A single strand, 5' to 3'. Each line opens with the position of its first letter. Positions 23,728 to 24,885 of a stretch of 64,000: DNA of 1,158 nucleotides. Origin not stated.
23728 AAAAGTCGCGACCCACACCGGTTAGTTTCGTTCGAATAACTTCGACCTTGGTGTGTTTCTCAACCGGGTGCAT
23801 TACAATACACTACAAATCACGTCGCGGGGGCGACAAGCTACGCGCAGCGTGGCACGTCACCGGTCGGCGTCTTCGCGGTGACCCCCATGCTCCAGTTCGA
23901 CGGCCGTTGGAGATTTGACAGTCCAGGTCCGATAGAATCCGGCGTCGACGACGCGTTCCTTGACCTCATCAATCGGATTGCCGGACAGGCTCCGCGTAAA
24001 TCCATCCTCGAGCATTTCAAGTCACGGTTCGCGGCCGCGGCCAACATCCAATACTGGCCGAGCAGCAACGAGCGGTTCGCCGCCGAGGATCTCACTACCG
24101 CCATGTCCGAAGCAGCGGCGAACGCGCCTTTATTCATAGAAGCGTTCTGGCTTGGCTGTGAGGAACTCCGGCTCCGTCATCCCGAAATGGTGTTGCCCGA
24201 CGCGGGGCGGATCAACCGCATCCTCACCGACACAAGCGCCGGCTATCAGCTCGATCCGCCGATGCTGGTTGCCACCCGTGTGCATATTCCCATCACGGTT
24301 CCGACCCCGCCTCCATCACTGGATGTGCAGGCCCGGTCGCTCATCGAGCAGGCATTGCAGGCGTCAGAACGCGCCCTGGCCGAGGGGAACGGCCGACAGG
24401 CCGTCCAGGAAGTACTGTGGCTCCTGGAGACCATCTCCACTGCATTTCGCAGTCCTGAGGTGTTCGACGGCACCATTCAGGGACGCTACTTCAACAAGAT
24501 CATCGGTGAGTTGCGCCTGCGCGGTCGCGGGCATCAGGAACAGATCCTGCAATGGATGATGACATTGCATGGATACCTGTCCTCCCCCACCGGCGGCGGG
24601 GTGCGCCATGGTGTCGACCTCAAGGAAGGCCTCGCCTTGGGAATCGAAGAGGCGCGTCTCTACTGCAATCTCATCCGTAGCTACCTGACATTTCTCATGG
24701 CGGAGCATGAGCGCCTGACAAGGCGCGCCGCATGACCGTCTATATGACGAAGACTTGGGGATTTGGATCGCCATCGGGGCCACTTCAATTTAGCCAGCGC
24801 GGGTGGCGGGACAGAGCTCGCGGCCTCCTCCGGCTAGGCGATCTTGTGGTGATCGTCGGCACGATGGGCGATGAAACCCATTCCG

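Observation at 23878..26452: Uncharacterised three-gene operon: helical protein - PUA/EVE-like plus GIY-YIG-like protein - nucleotidyl-cyclase-like protein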

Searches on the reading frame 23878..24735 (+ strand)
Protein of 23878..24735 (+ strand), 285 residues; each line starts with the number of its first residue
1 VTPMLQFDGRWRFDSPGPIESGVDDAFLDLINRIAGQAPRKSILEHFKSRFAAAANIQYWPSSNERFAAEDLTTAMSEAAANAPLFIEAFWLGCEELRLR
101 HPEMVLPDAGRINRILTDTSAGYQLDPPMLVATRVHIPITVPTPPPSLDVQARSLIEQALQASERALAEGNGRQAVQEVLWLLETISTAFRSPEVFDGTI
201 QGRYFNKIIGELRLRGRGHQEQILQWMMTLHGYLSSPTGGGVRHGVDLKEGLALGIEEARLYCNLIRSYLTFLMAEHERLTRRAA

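Call 7: search_protein_families(library=pfam, proteins=[window:23878-24735:+], max_evalue=0.1)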
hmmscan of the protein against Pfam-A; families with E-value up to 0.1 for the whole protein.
window:23878-24735:+ (285 aa): 0 families

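Call 8: search_protein_families(library=padloc, proteins=[window:23878-24735:+], max_evalue=0.1)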
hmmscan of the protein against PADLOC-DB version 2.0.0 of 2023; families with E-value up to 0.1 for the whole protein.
window:23878-24735:+ (285 aa): 0 families

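Call 9: search_protein_families(library=ncbifam, proteins=[window:23878-24735:+], max_evalue=0.1)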
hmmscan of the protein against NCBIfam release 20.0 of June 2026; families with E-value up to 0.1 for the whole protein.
window:23878-24735:+ (285 aa): 0 families

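Call 10: search_protein_families(library=phrogs, proteins=[window:23878-24735:+], max_evalue=0.1)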
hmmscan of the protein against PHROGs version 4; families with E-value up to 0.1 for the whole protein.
window:23878-24735:+ (285 aa): 1 family
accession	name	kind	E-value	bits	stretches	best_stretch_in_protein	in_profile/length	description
phrog_22653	-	unknown function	0.085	14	0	136-178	27-69/74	-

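Call 19: find_homologous_proteins(query=window:23878-24735:+, max_evalue=0.001)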
Query window:23878-24735:+ (285 aa): 1969 proteins with E <= 0.001 among 6810 candidates; the best 120 are listed.
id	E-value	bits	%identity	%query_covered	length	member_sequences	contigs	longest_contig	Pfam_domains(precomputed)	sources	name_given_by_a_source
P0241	7.4e-177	604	94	99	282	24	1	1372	-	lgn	-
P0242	4.8e-173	592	92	99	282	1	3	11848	-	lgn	-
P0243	6.0e-166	569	91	98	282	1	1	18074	-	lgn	-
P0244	9.6e-166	568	89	99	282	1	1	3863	-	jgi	jgi:hypothetical protein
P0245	2.3e-161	553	86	99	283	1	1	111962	-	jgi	jgi:hypothetical protein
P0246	6.1e-153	526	82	99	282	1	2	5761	-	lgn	-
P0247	2.2e-152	524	81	99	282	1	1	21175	-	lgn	-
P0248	4.7e-151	520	80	99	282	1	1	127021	-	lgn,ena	-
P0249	9.4e-150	515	79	99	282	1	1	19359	-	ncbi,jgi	jgi:hypothetical protein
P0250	8.0e-149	512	79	99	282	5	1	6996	-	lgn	-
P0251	2.7e-148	511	80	99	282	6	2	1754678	-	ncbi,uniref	ncbi:hypothetical protein [Bradyrhizobium sp. LB11.1]|uniref:hypothetical protein n=1 Tax=Bradyrhizo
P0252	2.7e-148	511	79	99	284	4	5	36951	-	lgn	-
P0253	3.1e-148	510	78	99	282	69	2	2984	-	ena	-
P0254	3.7e-148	510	79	99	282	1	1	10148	-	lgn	-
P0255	4.3e-148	510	79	99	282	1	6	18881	-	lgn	-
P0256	7.1e-148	509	78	99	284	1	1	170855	-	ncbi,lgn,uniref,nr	ncbi:hypothetical protein QE369_001974 [Agrobacterium larrymoorei]|uniref:Uncharacterized protein n=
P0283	6.7e-133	460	74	99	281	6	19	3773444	-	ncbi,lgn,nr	ncbi:Uncharacterized protein BN69_1829 [Methylocystis sp. SC2]|nr:Uncharacterized protein BN69_1829 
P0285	1.8e-132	459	73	99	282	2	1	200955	-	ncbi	ncbi:hypothetical protein [Methylorubrum extorquens]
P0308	7.7e-123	427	70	99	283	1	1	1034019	-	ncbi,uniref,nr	ncbi:hypothetical protein [Brucella pituitosa]|uniref:hypothetical protein n=1 Tax=Brucella pituitos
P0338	3.4e-115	402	65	98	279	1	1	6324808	-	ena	-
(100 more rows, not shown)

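Call 33: find_encoding_contigs(protein=P0283, flank=6000, max_places=3)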
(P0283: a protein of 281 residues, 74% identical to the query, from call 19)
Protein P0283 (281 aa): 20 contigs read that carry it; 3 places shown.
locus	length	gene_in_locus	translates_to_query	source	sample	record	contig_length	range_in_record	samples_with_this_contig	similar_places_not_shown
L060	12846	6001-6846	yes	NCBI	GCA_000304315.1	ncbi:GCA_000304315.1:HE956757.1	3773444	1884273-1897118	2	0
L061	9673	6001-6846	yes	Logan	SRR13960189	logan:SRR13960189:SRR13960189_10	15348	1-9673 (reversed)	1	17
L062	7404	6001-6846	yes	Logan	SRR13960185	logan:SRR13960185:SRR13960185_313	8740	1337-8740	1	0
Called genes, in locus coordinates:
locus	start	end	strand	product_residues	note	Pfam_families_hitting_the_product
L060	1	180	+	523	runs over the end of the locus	PF00239:Resolvase, PF07508:Recombinase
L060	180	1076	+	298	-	PF02195:ParB_N, PF07506:RepB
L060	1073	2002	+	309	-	PF07506:RepB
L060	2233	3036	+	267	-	-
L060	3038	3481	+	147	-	PF01850:PIN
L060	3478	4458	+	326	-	PF01734:Patatin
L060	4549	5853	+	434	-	PF18871:HEPN_Toprim_N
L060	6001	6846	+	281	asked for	-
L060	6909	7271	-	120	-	PF10137:CAP12-PCTIR_TIR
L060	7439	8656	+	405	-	-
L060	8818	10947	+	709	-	PF02195:ParB_N (weak)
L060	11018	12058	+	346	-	PF23639:DUF7146, PF13362:Toprim_3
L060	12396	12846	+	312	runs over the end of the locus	PF10686:YAcAr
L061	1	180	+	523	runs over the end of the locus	PF00239:Resolvase, PF07508:Recombinase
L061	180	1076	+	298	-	PF02195:ParB_N, PF07506:RepB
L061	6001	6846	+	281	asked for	-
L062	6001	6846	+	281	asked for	-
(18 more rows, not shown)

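Call 34: find_encoding_contigs(protein=P0338, flank=6000, max_places=3)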
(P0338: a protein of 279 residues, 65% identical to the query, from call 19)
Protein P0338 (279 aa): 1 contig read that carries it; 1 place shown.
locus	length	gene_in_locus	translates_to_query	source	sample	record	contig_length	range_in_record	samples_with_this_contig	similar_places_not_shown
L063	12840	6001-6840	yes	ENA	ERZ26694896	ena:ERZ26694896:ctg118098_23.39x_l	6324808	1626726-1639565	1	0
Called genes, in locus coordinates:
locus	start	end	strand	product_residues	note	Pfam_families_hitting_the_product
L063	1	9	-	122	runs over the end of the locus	PF11969:DcpS_C, PF01230:HIT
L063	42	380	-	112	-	PF01503:PRA-PH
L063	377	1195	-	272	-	PF00977:His_biosynth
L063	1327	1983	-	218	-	PF00578:AhpC-TSA, PF08534:Redoxin, PF10417:1-cysPrx_C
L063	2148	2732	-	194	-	PF13489:Methyltransf_23 (weak), PF08242:Methyltransf_12 (weak), PF13649:Methyltransf_25 (weak)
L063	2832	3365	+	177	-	PF06676:DUF1178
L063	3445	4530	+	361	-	PF01636:APH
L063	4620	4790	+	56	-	-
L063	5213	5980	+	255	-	PF14175:YaaC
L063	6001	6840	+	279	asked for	-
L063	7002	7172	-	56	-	-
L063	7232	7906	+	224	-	-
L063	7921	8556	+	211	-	PF08808:RES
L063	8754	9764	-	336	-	PF02606:LpxK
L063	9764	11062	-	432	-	PF04413:Glycos_transf_N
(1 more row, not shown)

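Call 35: search_protein_families(library=pfam, alignment_id=A3, max_evalue=10)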
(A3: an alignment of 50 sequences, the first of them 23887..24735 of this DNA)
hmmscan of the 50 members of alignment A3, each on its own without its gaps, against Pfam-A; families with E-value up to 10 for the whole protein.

A. member 1, window:23887-24735:+ (282 aa): 1 family
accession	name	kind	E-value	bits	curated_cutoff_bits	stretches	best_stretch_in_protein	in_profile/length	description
PF24120.1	SsdA_C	-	0.21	12.7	27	1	166-201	12-46/56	Single-strand DNA deaminase toxin A, C-terminal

B. families by the number of members that match (of 50 scanned): 13 families
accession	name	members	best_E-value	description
PF18863.6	AbiJ_NTD4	16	0.015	AbiJ N-terminal domain 4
PF24120.1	SsdA_C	11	0.019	Single-strand DNA deaminase toxin A, C-terminal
PF24198.1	DUF7423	4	0.097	Domain of unknown function (DUF7423)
PF04734.18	Ceramidase_alk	2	0.1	Neutral/alkaline non-lysosomal ceramidase, N-terminal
PF20271.3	CATASP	2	0.15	CATRA-Associated Small Protein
PF20149.4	DUF6532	1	0.044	Domain of unknown function (DUF6532)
PF05395.17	DARPP-32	1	0.066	Protein phosphatase inhibitor 1/DARPP-32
PF05853.18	BKACE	1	0.09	beta-keto acid cleavage enzyme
PF13528.12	Glyco_trans_1_3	1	0.12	Glycosyl transferase family 1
PF14120.11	YhzD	1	0.17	YhzD-like protein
PF22254.1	TFA2_E-tether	1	0.18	Tfa2 E-tether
PF06707.17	DUF1194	1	0.19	Protein of unknown function (DUF1194)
PF13721.11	SecD-TM1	1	0.21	SecD export protein N-terminal TM region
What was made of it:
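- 23887..24735 (+): Gene A, 282 aa: AbiJ-like protein. The N-terminal domain (aa 1 to about 135) is AbiJ_NTD4-like. The C-terminal helical domain (aa about 140-282) carries the invariant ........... motif and is weakly Abi_C/HEPN-like. AbiJ_NTD4 hits 16 of 50 members, best E 0.015 (call 35).
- On AbiJ-like HEPN proteins: 16/50 members hit PF18863, best E 0.015 (call 35).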

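Call 36: search_solved_structures(query=A3, max_evalue=10, show_alignments=2)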
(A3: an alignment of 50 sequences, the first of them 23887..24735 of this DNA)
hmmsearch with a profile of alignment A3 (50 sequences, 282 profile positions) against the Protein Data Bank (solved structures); distinct sequences matched with E-value up to 10: 3.
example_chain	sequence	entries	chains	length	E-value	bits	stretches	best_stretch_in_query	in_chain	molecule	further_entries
5b3h_B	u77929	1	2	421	0.37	13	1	136-190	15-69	Protein SHORT-ROOT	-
5b3g_B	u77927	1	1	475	0.41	12.8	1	136-190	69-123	Protein SHORT-ROOT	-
7vuf_B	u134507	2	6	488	1.4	11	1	19-116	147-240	Endonuclease MutS2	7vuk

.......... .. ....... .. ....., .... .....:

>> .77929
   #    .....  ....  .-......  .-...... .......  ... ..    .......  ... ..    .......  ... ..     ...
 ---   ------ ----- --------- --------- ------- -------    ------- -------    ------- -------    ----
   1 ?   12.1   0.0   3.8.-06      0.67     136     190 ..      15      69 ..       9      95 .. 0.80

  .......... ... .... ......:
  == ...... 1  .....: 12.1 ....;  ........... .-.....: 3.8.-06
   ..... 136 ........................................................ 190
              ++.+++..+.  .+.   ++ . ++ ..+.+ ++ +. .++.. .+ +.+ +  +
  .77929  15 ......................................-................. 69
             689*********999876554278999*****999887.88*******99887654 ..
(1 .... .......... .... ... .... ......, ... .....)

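Call 53: search_protein_representatives(alignment_id=A3)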
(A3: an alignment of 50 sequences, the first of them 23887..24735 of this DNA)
Query: 50 sequences, 282 profile positions. Proteins with E-value up to 0.001 (for the whole library): 606; up to 1e-10: 437; up to 1e-30: 147. The best 150 are listed.
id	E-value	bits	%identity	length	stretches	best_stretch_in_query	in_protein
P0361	1.5e-107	375.3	-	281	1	1-279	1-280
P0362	1.2e-100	352.6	-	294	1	2-279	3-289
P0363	5.6e-98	343.8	-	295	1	1-278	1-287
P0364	8.5e-97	340.0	-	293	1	1-279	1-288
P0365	5.0e-94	330.9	-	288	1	2-278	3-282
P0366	1.4e-91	322.9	-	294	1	2-278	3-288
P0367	5.1e-91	321.0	-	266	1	21-279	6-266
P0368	2.5e-90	318.8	-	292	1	2-279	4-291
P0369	1.8e-88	312.6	-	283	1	1-278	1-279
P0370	2.4e-88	312.2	-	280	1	2-279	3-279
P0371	3.3e-87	308.5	-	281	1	1-280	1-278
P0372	5.0e-87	307.9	-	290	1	2-279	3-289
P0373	4.0e-85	301.7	-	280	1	1-279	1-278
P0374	5.4e-85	301.2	-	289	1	1-277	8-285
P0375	3.3e-84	298.6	-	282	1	1-279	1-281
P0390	2.8e-78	279.2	-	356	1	1-279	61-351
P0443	3.3e-47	177.3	-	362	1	127-278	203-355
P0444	4.5e-47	176.8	-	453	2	5-141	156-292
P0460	1.3e-39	152.4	-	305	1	2-149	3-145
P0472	1.7e-36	142.1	-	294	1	106-243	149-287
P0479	2.6e-35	138.2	-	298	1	3-271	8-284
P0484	2.9e-34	134.8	-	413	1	2-131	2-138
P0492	6.5e-33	130.3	-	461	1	2-133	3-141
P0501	2.1e-31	125.4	-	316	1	2-147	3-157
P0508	1.1e-30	123.0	-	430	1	2-148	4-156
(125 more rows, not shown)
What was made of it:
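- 23887..24735 (+): The family has 1969 clusters (call 19) and 606 50%-identity representatives (call 53).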

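Call 54: search_protein_families(library=pfam, proteins=[P0484, P0492, P0508, P0443, P0444, P0390, P0460, P0501, P0472, P0479], max_evalue=0.1)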
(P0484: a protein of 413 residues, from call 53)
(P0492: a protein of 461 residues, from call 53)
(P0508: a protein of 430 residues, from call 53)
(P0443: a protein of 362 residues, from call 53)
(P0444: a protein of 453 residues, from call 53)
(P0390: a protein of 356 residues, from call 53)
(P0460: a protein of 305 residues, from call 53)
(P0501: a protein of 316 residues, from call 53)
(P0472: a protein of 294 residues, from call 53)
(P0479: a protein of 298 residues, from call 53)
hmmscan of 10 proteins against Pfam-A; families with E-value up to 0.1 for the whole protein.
P0484 (413 aa): 3 families
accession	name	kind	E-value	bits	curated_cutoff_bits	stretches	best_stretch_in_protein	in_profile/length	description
PF13676.11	TIR_2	-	2.6e-28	99.4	28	1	277-397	1-121/122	TIR domain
PF01582.25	TIR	-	1.6e-06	28.5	21.3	1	286-375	15-100/179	TIR domain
PF18863.6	AbiJ_NTD4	-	0.062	14.2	34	0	44-130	47-130/152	AbiJ N-terminal domain 4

P0492 (461 aa): 4 families
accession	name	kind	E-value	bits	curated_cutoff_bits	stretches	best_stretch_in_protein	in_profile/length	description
PF13676.11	TIR_2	-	4e-28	98.8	28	1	183-304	1-122/122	TIR domain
PF01582.25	TIR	-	2.6e-07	31.1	21.3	1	194-289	17-110/179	TIR domain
PF18863.6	AbiJ_NTD4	-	0.0015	19.4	34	1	44-137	46-136/152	AbiJ N-terminal domain 4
PF08937.16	ThsB_TIR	-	0.027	15.3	21.2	1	224-263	50-86/100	Thoeris protein ThsB, TIR-like domain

P0508 (430 aa): 5 families
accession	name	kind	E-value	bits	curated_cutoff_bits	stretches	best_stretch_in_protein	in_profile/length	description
PF13676.11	TIR_2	-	2.9e-29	102.5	28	1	176-293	1-118/122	TIR domain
PF19961.5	EAD8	-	1.2e-12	48.8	27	1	328-421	3-95/96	Effector-associated domain 8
PF01582.25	TIR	-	1.7e-06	28.4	21.3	1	188-275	18-103/179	TIR domain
PF18863.6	AbiJ_NTD4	-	0.003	18.5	34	1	36-155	35-148/152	AbiJ N-terminal domain 4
PF08937.16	ThsB_TIR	-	0.061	14.2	21.2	0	179-256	3-86/100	Thoeris protein ThsB, TIR-like domain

P0443 (362 aa): 1 family
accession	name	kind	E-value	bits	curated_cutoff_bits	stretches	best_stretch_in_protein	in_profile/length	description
PF14355.11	Abi_C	-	0.014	15.9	24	1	314-348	49-82/83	Abortive infection C-terminus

P0444 (453 aa): 2 families
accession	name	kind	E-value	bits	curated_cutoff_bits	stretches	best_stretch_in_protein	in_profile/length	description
PF13676.11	TIR_2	-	3.9e-32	111.7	28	1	322-443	1-122/122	TIR domain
PF01582.25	TIR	-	9.6e-07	29.2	21.3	1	331-417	15-97/179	TIR domain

P0390 (356 aa): 0 families

P0460 (305 aa): 1 family
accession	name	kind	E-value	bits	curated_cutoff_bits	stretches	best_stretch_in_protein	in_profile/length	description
PF04471.18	Mrr_cat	-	1.6e-13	51.3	21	1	161-272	3-101/115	Restriction endonuclease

P0501 (316 aa): 4 families
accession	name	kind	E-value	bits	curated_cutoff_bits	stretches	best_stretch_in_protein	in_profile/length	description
PF13676.11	TIR_2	-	1.7e-14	54.8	28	1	168-292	1-109/122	TIR domain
PF01582.25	TIR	-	9.4e-07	29.2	21.3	1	194-299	29-132/179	TIR domain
PF08937.16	ThsB_TIR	-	0.0091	16.8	21.2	1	208-267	46-97/100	Thoeris protein ThsB, TIR-like domain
PF18185.7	STALD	-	0.058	13.3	24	0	211-269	104-161/211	Sir2- and TIR-associating SLOG family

P0472 (294 aa): 3 families
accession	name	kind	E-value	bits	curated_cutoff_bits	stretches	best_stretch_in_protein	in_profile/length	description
PF13476.12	AAA_23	-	1.7e-07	32.5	27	1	93-134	13-52/201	AAA domain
PF02463.25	SMC_N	-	0.068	13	40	1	95-124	20-49/220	RecF/RecN/SMC N terminal domain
PF13555.12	AAA_29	-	0.079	13.2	27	0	84-125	10-48/61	P-loop containing region of AAA domain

P0479 (298 aa): 1 family
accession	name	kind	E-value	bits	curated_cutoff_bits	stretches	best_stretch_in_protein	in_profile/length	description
PF14355.11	Abi_C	-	0.013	16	24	1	252-284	50-82/83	Abortive infection C-terminus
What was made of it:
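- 23887..24735 (+): In remote relatives the N-domain is fused to TIR_2 or Mrr_cat instead, and two relatives of the C-domain hit Abi_C at E 0.013-0.014 (call 54).
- On AbiJ-like HEPN proteins: TIR-fused relatives hit at E 0.0015-0.06 (call 54). Abi_C hits at E 0.013-0.014 in two remote relatives only (call 54).
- Closest known: AbiJ. Same: It is a single gene, and its N-domain is swapped onto other effectors (TIR, Mrr), as is typical of conflict systems (calls 35, 54).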
